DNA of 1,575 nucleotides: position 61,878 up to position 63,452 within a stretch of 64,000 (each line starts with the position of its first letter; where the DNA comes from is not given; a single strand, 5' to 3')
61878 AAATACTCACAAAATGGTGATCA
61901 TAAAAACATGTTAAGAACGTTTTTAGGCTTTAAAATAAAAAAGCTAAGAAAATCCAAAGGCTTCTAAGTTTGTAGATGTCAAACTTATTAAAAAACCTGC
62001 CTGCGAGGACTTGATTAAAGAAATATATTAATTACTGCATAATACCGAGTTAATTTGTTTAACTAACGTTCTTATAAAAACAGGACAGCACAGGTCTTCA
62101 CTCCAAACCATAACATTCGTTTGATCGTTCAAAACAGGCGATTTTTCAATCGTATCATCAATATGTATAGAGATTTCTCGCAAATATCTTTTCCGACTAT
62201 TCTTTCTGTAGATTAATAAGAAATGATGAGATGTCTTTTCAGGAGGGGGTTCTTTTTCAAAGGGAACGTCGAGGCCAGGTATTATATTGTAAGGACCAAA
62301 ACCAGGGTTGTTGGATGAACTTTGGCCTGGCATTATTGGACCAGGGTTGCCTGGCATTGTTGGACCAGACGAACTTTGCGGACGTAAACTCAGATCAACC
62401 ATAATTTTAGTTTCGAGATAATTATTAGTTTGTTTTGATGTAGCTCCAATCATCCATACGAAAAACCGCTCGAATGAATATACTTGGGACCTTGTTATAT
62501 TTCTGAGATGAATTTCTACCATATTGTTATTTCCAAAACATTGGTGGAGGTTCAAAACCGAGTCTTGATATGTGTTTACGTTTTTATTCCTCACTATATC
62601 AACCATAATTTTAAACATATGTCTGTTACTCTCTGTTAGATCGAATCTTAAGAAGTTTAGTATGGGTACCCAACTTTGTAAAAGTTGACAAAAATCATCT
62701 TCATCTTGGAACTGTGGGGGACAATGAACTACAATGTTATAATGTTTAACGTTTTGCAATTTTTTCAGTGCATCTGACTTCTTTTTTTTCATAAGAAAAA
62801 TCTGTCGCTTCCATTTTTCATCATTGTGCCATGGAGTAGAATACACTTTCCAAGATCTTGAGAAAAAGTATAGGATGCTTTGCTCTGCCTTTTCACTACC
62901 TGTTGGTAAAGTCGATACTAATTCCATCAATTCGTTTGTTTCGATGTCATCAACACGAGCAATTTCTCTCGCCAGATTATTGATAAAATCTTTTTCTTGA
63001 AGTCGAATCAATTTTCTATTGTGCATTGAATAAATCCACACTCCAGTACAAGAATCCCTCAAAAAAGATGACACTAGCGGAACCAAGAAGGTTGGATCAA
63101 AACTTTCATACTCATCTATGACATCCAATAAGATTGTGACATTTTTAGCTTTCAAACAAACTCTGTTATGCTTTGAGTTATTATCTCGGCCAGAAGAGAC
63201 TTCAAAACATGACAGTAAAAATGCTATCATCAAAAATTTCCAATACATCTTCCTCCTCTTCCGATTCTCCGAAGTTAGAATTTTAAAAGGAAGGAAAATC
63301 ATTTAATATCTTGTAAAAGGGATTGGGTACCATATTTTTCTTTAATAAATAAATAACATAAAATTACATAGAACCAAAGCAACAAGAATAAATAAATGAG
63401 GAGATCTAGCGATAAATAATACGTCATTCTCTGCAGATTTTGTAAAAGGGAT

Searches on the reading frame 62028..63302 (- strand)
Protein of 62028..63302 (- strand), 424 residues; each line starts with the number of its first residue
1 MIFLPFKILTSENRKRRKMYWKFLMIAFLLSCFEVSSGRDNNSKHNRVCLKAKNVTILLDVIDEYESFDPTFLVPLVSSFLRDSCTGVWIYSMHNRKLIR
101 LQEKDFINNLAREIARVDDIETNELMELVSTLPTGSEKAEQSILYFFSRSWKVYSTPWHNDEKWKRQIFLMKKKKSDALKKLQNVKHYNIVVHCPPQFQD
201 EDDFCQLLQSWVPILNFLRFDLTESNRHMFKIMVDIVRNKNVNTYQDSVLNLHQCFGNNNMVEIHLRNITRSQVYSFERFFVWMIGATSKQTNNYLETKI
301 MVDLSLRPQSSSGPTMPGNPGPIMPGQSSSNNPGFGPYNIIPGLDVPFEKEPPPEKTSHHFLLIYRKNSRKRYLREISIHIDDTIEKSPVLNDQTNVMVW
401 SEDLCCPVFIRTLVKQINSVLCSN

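Call 25: search_protein_families(library=pfam, proteins=[window:62028-63302:-], max_evalue=0.01)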
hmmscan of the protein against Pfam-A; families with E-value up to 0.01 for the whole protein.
window:62028-63302:- (424 aa): 0 families

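Call 28: find_homologous_proteins(query=window:62028-63302:-, max_evalue=0.001)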
Query window:62028-63302:-: 1828 candidates shared short words with the query, none scored E <= 0.001.

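Call 38: search_protein_representatives(protein=window:62028-63302:-)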
Query: 424 residues. Proteins with E-value up to 0.001 (for the whole library): 37; up to 1e-10: 12; up to 1e-30: 1. The best 37 are listed.
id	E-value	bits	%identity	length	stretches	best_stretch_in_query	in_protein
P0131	1.5e-35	139.4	39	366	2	42-266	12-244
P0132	1.8e-29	119.3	36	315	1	28-294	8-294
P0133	4.3e-29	118.1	41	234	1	34-245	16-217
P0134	6.4e-29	117.5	37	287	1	40-265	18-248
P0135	8.1e-29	117.2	33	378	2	19-271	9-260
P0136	2.8e-26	108.8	42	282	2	22-163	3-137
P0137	4.3e-21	91.8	37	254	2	120-261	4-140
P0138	7.7e-15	71.2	33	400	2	24-246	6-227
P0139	1.1e-14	70.6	42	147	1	42-151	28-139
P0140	1.7e-14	70.0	30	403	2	46-257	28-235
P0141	4.1e-14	68.8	36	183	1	60-193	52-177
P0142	3.9e-11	59.0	35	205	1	22-194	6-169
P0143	2.1e-10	56.6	35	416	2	75-156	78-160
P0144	2.3e-08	49.8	32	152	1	21-148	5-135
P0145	2.9e-08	49.5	27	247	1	48-258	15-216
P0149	1.3e-07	47.3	29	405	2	375-423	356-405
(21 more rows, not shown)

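Call 40: search_protein_families(library=pfam, proteins=[P0131, P0132, P0133, P0134, P0135, P0138, P0140, P0149], max_evalue=0.01)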
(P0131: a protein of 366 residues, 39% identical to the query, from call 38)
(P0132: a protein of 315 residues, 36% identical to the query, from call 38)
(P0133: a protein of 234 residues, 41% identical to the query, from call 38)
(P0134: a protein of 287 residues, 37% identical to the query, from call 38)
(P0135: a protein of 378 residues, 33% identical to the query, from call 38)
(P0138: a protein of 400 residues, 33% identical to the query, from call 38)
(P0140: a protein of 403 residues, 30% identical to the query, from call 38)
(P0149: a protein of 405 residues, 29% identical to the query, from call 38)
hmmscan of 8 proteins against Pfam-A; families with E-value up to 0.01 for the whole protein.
P0131 (366 aa): 0 families

P0132 (315 aa): 0 families

P0133 (234 aa): 0 families

P0134 (287 aa): 0 families

P0135 (378 aa): 0 families

P0138 (400 aa): 0 families

P0140 (403 aa): 1 family
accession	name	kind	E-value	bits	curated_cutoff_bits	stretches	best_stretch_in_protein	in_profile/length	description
PF13184.12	KH_5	-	0.0068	17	27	0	314-341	24-51/69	NusA-like KH domain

P0149 (405 aa): 0 families
